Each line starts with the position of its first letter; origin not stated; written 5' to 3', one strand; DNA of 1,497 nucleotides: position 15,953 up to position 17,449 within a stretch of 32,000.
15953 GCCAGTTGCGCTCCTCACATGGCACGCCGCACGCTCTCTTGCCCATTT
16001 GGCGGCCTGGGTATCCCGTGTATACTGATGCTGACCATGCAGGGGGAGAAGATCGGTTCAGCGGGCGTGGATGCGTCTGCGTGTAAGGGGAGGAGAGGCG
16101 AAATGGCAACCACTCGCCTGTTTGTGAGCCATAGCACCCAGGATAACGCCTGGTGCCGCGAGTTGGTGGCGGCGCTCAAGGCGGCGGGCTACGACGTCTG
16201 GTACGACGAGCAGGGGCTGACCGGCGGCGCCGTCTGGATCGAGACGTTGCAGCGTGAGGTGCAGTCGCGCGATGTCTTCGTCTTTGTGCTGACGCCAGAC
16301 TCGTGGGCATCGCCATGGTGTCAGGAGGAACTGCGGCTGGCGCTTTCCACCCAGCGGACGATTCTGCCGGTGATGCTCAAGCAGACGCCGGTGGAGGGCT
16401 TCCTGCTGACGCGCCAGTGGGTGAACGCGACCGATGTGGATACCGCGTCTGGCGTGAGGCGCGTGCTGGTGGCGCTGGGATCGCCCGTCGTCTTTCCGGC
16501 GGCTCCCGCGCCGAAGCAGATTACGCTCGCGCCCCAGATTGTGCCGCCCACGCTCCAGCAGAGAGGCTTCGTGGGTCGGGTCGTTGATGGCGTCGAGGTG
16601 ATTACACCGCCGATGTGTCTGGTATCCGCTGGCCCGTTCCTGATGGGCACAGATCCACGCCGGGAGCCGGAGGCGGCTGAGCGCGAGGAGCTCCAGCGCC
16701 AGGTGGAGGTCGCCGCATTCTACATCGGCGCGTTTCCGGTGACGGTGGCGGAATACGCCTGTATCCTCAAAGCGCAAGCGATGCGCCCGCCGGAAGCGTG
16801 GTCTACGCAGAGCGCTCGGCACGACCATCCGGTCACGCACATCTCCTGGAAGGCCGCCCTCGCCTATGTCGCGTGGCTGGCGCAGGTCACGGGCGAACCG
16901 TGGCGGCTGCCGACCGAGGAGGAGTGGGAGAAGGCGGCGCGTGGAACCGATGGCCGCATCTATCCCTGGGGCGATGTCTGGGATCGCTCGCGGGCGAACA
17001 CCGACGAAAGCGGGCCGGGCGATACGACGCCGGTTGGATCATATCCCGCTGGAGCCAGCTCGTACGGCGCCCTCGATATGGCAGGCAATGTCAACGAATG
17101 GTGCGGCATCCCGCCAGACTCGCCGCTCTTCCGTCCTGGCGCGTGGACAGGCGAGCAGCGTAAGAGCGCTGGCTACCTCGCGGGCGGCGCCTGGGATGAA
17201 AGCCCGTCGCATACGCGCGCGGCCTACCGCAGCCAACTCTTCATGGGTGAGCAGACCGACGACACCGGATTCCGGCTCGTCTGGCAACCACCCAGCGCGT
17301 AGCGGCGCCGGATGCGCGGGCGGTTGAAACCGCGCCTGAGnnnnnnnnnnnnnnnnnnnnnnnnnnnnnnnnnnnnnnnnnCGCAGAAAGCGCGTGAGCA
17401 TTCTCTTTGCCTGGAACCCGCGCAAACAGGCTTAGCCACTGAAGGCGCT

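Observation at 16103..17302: TIR domain fused to a probably non-catalytic FGE/SUMF1 (C-type-lectin-fold) domain: candidate single-gene sensor/NADase effector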

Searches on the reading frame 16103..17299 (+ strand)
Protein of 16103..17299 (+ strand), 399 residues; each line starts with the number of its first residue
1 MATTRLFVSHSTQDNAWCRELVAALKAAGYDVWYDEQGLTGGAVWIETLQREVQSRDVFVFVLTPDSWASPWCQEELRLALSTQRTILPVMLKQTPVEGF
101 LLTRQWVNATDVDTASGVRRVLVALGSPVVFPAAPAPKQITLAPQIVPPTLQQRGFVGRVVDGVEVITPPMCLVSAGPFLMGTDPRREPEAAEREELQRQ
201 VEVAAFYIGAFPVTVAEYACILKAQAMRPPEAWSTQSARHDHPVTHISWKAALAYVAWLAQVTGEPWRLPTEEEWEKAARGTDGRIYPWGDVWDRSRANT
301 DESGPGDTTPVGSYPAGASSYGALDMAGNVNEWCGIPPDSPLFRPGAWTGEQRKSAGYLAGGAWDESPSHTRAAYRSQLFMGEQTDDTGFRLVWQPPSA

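Call 6: search_protein_families(library=pfam, proteins=[window:16103-17299:+], max_evalue=0.1)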
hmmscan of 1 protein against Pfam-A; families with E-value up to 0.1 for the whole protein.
window:16103-17299:+ (399 aa): 5 families
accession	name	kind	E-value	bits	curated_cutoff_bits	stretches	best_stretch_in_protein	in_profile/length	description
PF03781.23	FGE-sulfatase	-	7e-44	150.8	23.3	1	169-394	3-255/255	Sulfatase-modifying factor enzyme 1-like domain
PF13676.11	TIR_2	-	2.3e-26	93.1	28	1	7-119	2-119/122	TIR domain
PF01582.25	TIR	-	3e-06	27.6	21.3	1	15-84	15-84/179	TIR domain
PF10137.14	CAP12-PCTIR_TIR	-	0.00031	21.2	24.7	1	5-67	1-63/119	CAP12/Pycsar effector protein, TIR domain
PF07603.17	Lcl_C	-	0.021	15.6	34.9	1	233-276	12-54/117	Lcl C-terminal domain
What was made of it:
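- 16115..16480 (+): TIR domain (residues 5-126), AbTir/PdTIR-like. Pfam TIR_2 2.3e-26 (call 6).
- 16607..17284 (+): FGE-sulfatase-like (C-type-lectin-like fold) domain, residues 169-394, lacking the FGE Cys pair. Pfam 7e-44 (call 6).
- On TIR domain superfamily (Pfam TIR_2, PF13676): 93.1 bits against a cutoff of 28, E 2.3e-26, residues 7-119 (call 6).
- On EgtB/OvoA/SenA sulfoxide synthases ('SUMF1/EgtB/PvdO family nonheme iron enzyme'): The N-terminus is TIR_2 and no DinB hit is found (call 6).
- On CBASS/Pycsar/type III CRISPR TIR effectors (TIR-SAVED, TIR-STING, PycTIR, Cat1): The C-terminal domain is FGE-like, not SAVED, STING or CARF (call 6).
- Checked: Pfam gives FGE-sulfatase 7e-44 (150.8 bits against a cutoff of 23.3) and TIR_2 2.3e-26 (93.1 bits against a cutoff of 28) (call 6).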

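Call 7: search_protein_families(library=padloc, proteins=[window:16103-17299:+], max_evalue=0.1)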
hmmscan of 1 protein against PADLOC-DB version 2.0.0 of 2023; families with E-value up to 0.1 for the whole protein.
window:16103-17299:+ (399 aa): 16 families
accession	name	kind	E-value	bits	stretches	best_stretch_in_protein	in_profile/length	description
PDLC02421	Aga_TIR-PNTD1-PNTD2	-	4.9e-13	47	1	4-87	4-89/430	Class I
PDLC02403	Aga_TIR-PNTD1-PNTD2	-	6.1e-13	46.6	1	5-87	4-88/443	Class I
PDLC05062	PDC-S66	-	3.4e-10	37.8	1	6-90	151-240/282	-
PDLC02012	SAVED5--SAVED_TIR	-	6.3e-09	33.4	1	4-83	14-94/404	-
PDLC00434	ThsB1|ThsB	-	7e-08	30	1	4-94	139-230/396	TIR-like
PDLC00419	ThsB1|ThsB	-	5.2e-07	27.6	1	4-80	28-108/165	TIR-like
PDLC00436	ThsB1|ThsB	-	6.6e-07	27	1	2-82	34-118/183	TIR-like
PDLC02416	Aga_REase-TIR-PNTD1-PNTD2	-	0.0001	19.1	1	7-93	159-247/572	Class I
PDLC00417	ThsB1|ThsB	-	0.00098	16.7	1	6-78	169-242/303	TIR-like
PDLC02961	RT-TIR_XII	-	0.0011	16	1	4-83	348-422/475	single gene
PDLC00426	ThsB1|ThsB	-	0.0014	16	1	6-90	240-331/352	TIR-like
PDLC00728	Effector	-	0.0036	14.3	1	5-70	11-77/432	TIR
PDLC00731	Effector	-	0.032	11.2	1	3-66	154-218/306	TIR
PDLC00424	ThsB1|ThsB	-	0.035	11.9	1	7-65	105-164/234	TIR-like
PDLC00422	ThsB1|ThsB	-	0.053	11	1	6-78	43-121/194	TIR-like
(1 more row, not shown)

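Call 8: search_protein_families(library=ncbifam, proteins=[window:16103-17299:+], max_evalue=0.1)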
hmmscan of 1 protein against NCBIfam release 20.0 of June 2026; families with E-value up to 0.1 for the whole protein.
window:16103-17299:+ (399 aa): 11 families
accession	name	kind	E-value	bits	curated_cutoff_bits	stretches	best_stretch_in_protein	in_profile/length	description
NF051459.1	pyoverdine_PvdO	equivalog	1.3e-17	63.8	500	1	168-393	33-277/280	dihydropyoverdine dehydrogenase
TIGR03440.2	egtB_TIGR03440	equivalog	1.6e-17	63.7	360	2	236-392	268-412/413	ergothioneine biosynthesis protein EgtB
TIGR03525.2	GldK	equivalog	2.4e-16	60.1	350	2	237-334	215-334/408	T9SS ring complex lipoprotein PorK/GldK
NF041186.1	SenA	equivalog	4.4e-12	46.1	420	2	237-294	266-316/382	selenoneine synthase SenA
NF058526.1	Thoeris_type3_ThcB4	equivalog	2.4e-10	39.8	220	1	4-93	128-218/375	Thoeris type III anti-phage system protein ThcB4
TIGR04344.1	ovoA_Nterm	equivalog_domain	5.5e-07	28.8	400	1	239-335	293-381/444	5-histidylcysteine sulfoxide synthase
NF042941.1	Retron_TIR_antiphage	equivalog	4.1e-06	25.8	600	1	5-91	341-432/464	TIR domain-containing anti-phage reverse transcriptase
TIGR03524.1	GldJ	equivalog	0.0063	15.2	458.2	0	308-334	337-361/559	gliding motility lipoprotein GldJ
TIGR03530.1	GldJ_short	equivalog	0.01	14.8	382.9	0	310-334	289-313/396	gliding motility lipoprotein GldJ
TIGR02171.1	Fb_sc_TIGR02171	subfamily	0.013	13.5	544.35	0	265-393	157-280/912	TIGR02171 family lipoprotein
NF040588.1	FxsC_Nterm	equivalog_domain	0.036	14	130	0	34-80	49-95/182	TIR-like protein FxsC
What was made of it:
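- On EgtB/OvoA/SenA sulfoxide synthases ('SUMF1/EgtB/PvdO family nonheme iron enzyme'): NCBIfam EgtB scores 63.7 bits against a cutoff of 360, SenA 46 against 420 and PvdO 63.8 against 500 (call 8).
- The TIR part matches ThsB and Thoeris type III ThcB4 models (calls 7, 8).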

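Call 12: find_homologous_proteins(query=window:16103-17299:+)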
Query window:16103-17299:+ (399 aa): 7866 proteins with E <= 0.001 among 8000 candidates; the best 120 are listed.
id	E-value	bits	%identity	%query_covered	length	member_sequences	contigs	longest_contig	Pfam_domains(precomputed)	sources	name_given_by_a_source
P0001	9.4e-255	863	93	100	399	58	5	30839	PF01582.26,PF03781.23,PF13676.12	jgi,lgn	jgi:formylglycine-generating enzyme required for sulfatase activity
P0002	2.2e-236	803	86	100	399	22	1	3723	PF03781.23,PF13676.12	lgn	-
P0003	4.5e-236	802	86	100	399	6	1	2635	PF03781.23,PF13676.12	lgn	-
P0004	6.0e-231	785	84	100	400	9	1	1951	PF01582.26,PF03781.23,PF13676.12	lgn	-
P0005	4.2e-230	782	85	100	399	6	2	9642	PF03781.23,PF13676.12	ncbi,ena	-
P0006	2.5e-227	773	84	100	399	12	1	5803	PF03781.23,PF13676.12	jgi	jgi:formylglycine-generating enzyme required for sulfatase activity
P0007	1.3e-226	771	84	100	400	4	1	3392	PF03781.23,PF13676.12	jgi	jgi:toxoflavin biosynthesis protein ToxD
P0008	1.5e-224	764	84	99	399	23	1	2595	PF03781.23,PF13676.12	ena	-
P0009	9.2e-202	689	78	99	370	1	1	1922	PF03781.23,PF13676.12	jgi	jgi:toxoflavin biosynthesis protein ToxD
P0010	1.0e-193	662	73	99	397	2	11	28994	PF03781.23,PF13676.12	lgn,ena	-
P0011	1.4e-193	662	73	99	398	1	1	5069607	PF03781.23,PF13676.12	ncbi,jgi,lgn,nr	ncbi:MAG: hypothetical protein OJF49_004229 [Ktedonobacterales bacterium]|jgi:formylglycine-generati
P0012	3.4e-191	654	75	99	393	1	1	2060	PF03781.23,PF13676.12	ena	-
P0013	5.9e-190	650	73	98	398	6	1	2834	PF03781.23,PF13676.12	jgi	jgi:toxoflavin biosynthesis protein ToxD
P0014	1.1e-188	646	71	99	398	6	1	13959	PF03781.23,PF13676.12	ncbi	ncbi:MAG TPA: SUMF1/EgtB/PvdO family nonheme iron enzyme [Ktedonobacterales bacterium]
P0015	1.5e-185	635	70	99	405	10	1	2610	PF03781.23,PF13676.12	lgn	-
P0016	2.2e-180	618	69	99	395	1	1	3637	PF03781.23,PF13676.12,PF08937.17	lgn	-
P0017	5.1e-170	584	64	98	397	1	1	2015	PF03781.23,PF13676.12,PF08937.17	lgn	-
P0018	1.6e-169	583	64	99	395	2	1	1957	PF03781.23,PF13676.12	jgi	jgi:formylglycine-generating enzyme required for sulfatase activity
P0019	8.2e-169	580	64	99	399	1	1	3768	PF03781.23,PF13676.12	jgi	jgi:formylglycine-generating enzyme required for sulfatase activity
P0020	4.6e-168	578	62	99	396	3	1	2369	PF03781.23,PF13676.12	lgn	-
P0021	3.3e-167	575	62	99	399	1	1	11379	PF03781.23,PF13676.12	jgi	jgi:formylglycine-generating enzyme required for sulfatase activity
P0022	6.0e-167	574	60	99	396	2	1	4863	PF03781.23,PF13676.12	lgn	-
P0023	7.4e-167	574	64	99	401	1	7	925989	PF03781.23,PF13676.12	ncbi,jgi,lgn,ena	jgi:formylglycine-generating enzyme required for sulfatase activity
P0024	9.5e-167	573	63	99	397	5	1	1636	PF03781.23,PF13676.12,PF08937.17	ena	-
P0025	4.6e-166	571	64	98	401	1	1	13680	PF03781.23,PF13676.12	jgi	jgi:formylglycine-generating enzyme required for sulfatase activity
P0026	6.3e-166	571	64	98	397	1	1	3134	PF03781.23,PF13676.12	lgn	-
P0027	7.9e-166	570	64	98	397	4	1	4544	PF01582.26,PF03781.23,PF13676.12,PF08937.17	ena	-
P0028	1.2e-165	570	63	98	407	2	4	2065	PF03781.23,PF13676.12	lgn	-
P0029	2.0e-164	566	63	99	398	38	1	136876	PF03781.23,PF13676.12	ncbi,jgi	ncbi:MAG TPA: SUMF1/EgtB/PvdO family nonheme iron enzyme [Ktedonobacterales bacterium]|jgi:formylgly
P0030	6.4e-163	561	62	99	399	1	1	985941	PF03781.23,PF13676.12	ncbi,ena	-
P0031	1.0e-160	554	62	99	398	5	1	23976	PF03781.23,PF13676.12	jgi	jgi:formylglycine-generating enzyme required for sulfatase activity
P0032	1.0e-160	553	61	99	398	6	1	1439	PF03781.23,PF13676.12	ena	-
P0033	2.4e-159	549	61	99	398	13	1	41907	PF03781.23,PF13676.12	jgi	jgi:formylglycine-generating enzyme required for sulfatase activity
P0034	3.4e-159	548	63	98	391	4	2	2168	PF03781.23,PF13676.12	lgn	-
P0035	5.7e-159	548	60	99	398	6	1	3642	PF03781.23,PF13676.12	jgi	jgi:formylglycine-generating enzyme required for sulfatase activity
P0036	7.3e-158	544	59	99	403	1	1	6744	PF01582.26,PF03781.23,PF13676.12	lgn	-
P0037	8.7e-158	544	59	99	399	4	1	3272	PF03781.23,PF13676.12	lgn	-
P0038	2.4e-157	542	89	68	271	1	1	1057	PF03781.23,PF13676.12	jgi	jgi:formylglycine-generating enzyme required for sulfatase activity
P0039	8.6e-156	537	59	98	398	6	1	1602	PF03781.23,PF13676.12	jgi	jgi:formylglycine-generating enzyme required for sulfatase activity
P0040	8.4e-153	527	60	98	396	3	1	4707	PF03781.23,PF13676.12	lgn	-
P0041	7.3e-152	524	58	99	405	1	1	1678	PF03781.23,PF13676.12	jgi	jgi:formylglycine-generating enzyme required for sulfatase activity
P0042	4.8e-151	522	60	98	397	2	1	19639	PF03781.23,PF13676.12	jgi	jgi:formylglycine-generating enzyme required for sulfatase activity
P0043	5.7e-150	518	59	98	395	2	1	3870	PF03781.23,PF13676.12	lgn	-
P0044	1.5e-149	517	57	99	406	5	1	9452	PF03781.23,PF13676.12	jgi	jgi:toxoflavin biosynthesis protein ToxD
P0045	2.7e-147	509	58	98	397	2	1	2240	PF03781.23,PF13676.12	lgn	-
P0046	7.3e-145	501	56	99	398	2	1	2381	PF03781.23,PF13676.12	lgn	-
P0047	5.7e-143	495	55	99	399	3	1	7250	PF03781.23,PF13676.12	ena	-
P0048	6.8e-140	485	56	98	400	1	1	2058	PF03781.23,PF13676.12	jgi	jgi:formylglycine-generating enzyme required for sulfatase activity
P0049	9.1e-137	475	65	80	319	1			PF03781.23,PF13676.12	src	-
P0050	6.2e-122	426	84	56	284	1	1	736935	PF03781.23,PF13676.12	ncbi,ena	-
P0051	7.7e-117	409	51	98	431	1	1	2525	PF03781.23,PF13676.12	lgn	-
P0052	1.1e-116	408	48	98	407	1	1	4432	PF03781.23,PF13676.12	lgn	-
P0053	1.2e-112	395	50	98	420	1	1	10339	PF03781.23,PF13676.12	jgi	jgi:toxoflavin biosynthesis protein ToxD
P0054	4.2e-112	393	48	97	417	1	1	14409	PF03781.23,PF13676.12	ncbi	-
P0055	1.9e-109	385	46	100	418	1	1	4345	PF03781.23,PF13676.12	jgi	jgi:formylglycine-generating enzyme required for sulfatase activity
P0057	1.0e-107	379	58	72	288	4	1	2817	PF03781.23,PF13676.12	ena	-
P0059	2.1e-102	361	47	98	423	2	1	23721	PF03781.23,PF13676.12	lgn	-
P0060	9.7e-101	356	47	92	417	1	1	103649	PF03781.23,PF13676.12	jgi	-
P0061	2.1e-100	355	46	99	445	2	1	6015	PF03781.23,PF13676.12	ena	-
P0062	9.2e-99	349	46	97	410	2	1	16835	PF03781.23,PF13676.12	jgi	-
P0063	7.3e-97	343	44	97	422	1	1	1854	PF03781.23,PF13676.12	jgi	jgi:formylglycine-generating enzyme required for sulfatase activity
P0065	2.6e-96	341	43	97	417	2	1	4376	PF03781.23,PF13676.12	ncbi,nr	ncbi:MAG TPA: SUMF1/EgtB/PvdO family nonheme iron enzyme [Ktedonobacterales bacterium]|nr:SUMF1/EgtB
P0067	6.7e-96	340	48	82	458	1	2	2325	PF03781.23,PF13676.12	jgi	jgi:hypothetical protein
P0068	1.4e-93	332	43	98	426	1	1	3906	PF03781.23,PF13676.12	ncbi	-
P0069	3.1e-93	331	44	97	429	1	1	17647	PF03781.23,PF13676.12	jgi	jgi:formylglycine-generating enzyme required for sulfatase activity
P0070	1.9e-90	322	51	65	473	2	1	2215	PF03781.23,PF13676.12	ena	-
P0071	2.2e-88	315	44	94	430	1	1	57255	PF03781.23,PF13676.12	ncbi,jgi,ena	jgi:formylglycine-generating enzyme required for sulfatase activity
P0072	2.2e-88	315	43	97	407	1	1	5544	PF03781.23,PF13676.12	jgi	jgi:formylglycine-generating enzyme required for sulfatase activity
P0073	2.7e-88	315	53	66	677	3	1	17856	PF03781.23,PF13676.12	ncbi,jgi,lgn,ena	-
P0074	8.2e-88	313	41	98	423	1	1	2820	PF03781.23,PF13676.12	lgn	-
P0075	1.0e-87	313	41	97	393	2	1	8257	PF03781.23,PF13676.12,PF08937.17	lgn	-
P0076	1.4e-87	313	42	98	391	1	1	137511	PF01582.26,PF03781.23,PF13676.12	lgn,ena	-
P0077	3.3e-87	311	52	62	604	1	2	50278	PF01582.26,PF03781.23,PF13676.12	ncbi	-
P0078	5.9e-87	311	40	98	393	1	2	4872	PF03781.23,PF13676.12,PF08937.17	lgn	-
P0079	9.8e-87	310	43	97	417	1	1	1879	PF03781.23,PF13676.12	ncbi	-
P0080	1.9e-86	309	41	97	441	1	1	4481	PF03781.23,PF13676.12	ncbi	-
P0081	2.0e-86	309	53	58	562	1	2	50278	PF03781.23,PF13428.13,PF13676.12,PF07719.24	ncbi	-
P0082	4.0e-86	308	44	98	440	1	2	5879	PF03781.23,PF13676.12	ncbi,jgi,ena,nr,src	ncbi:MAG TPA: SUMF1/EgtB/PvdO family nonheme iron enzyme [Ktedonobacterales bacterium]|nr:SUMF1/EgtB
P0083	1.7e-85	306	45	99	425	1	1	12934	PF03781.23,PF13676.12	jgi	jgi:formylglycine-generating enzyme required for sulfatase activity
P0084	2.5e-84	302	44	97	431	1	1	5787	PF03781.23,PF13676.12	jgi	jgi:formylglycine-generating enzyme required for sulfatase activity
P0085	3.0e-84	302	42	98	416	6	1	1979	PF03781.23,PF13676.12,PF08937.17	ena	-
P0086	4.2e-84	301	41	100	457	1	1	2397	PF03781.23,PF13676.12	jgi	-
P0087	7.4e-84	300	42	100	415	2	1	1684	PF03781.23,PF13676.12,PF08937.17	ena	-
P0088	7.5e-84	300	43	99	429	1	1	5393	PF03781.23,PF13676.12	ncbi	-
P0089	1.7e-83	299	41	93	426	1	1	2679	PF03781.23,PF13676.12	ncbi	-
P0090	1.7e-83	299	43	97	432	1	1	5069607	PF03781.23,PF13676.12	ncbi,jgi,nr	ncbi:MAG: hypothetical protein OJF49_000945 [Ktedonobacterales bacterium]|jgi:formylglycine-generati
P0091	2.7e-83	298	40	98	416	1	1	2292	PF03781.23,PF13676.12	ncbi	-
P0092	2.3e-82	295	43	100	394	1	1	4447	PF01582.26,PF03781.23,PF13676.12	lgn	-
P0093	2.9e-82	295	61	47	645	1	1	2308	PF03781.23,PF13676.12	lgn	-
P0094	6.3e-82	294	53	61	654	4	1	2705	PF03781.23,PF13428.13,PF13676.12,PF07719.24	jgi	jgi:formylglycine-generating enzyme required for sulfatase activity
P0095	1.1e-81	293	42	93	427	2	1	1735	PF03781.23,PF13676.12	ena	-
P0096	1.1e-81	293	41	98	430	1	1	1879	PF03781.23,PF13676.12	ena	-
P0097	2.8e-81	292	38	98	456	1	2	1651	PF03781.23,PF13676.12,PF08937.17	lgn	-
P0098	5.3e-81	291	42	98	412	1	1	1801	PF03781.23,PF13676.12,PF08937.17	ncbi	-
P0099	6.3e-81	291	44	97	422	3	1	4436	PF03781.23,PF13676.12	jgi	jgi:formylglycine-generating enzyme required for sulfatase activity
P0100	1.0e-80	290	42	98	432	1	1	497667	PF03781.23,PF13676.12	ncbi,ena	-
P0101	1.4e-80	290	48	63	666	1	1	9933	PF14559.13,PF03781.23,PF13432.13,PF13676.12,PF07719.24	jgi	jgi:formylglycine-generating enzyme required for sulfatase activity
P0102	2.1e-80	289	42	97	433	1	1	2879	PF03781.23,PF13676.12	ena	-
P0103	2.6e-80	289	52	62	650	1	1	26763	PF14559.13,PF03781.23,PF13432.13,PF13428.13,PF13676.12,PF07719.24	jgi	jgi:formylglycine-generating enzyme required for sulfatase activity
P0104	4.5e-80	288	41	99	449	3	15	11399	PF03781.23,PF13676.12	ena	-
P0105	6.2e-80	287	40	97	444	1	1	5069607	PF03781.23,PF13676.12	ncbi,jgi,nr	ncbi:MAG: protein of unknown function DUF323 [Ktedonobacterales bacterium]|jgi:formylglycine-generat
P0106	6.5e-80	287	47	65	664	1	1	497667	PF03781.23,PF13676.12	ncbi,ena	-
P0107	6.6e-80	287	42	99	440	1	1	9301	PF01582.26,PF03781.23,PF13676.12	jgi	jgi:formylglycine-generating enzyme required for sulfatase activity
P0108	1.0e-79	287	50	63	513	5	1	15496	PF03781.23,PF13676.12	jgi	-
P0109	1.2e-79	286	43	82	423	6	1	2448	PF03781.23,PF13676.12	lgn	-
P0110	1.3e-79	286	46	61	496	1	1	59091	PF03781.23,PF13676.12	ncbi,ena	-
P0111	2.0e-79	286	40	97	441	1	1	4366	PF01582.26,PF03781.23,PF13676.12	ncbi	-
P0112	2.3e-79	286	41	98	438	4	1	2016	PF03781.23,PF13676.12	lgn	-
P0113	2.7e-79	285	50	62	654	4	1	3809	PF03781.23,PF13676.12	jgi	jgi:formylglycine-generating enzyme required for sulfatase activity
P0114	2.8e-79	285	48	64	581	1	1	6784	PF03781.23,PF13676.12,PF07719.24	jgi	jgi:formylglycine-generating enzyme required for sulfatase activity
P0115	5.6e-79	284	45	76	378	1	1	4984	PF03781.23,PF13676.12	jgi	jgi:hypothetical protein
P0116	5.8e-79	284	40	97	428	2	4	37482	PF03781.23,PF13676.12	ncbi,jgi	ncbi:MAG TPA: SUMF1/EgtB/PvdO family nonheme iron enzyme [Ktedonobacterales bacterium]|jgi:formylgly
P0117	7.1e-79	284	58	56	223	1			PF03781.23,PF13676.12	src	-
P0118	7.8e-79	284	41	99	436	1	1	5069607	PF03781.23,PF13676.12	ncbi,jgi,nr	ncbi:MAG: GldJ [Ktedonobacterales bacterium]|jgi:formylglycine-generating enzyme required for sulfat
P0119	8.7e-79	284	42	93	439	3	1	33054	PF01582.26,PF03781.23,PF13676.12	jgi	-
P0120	1.1e-78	283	41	83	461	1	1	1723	PF03781.23,PF13676.12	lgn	-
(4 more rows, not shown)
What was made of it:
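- Checked: The mechanical ORF reaches back to a TTG at 15779, but the full-length homologues are 391-407 aa and begin at the same Met (call 12).
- Multiple paralogues per genome (call 12) could feed one common effector.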
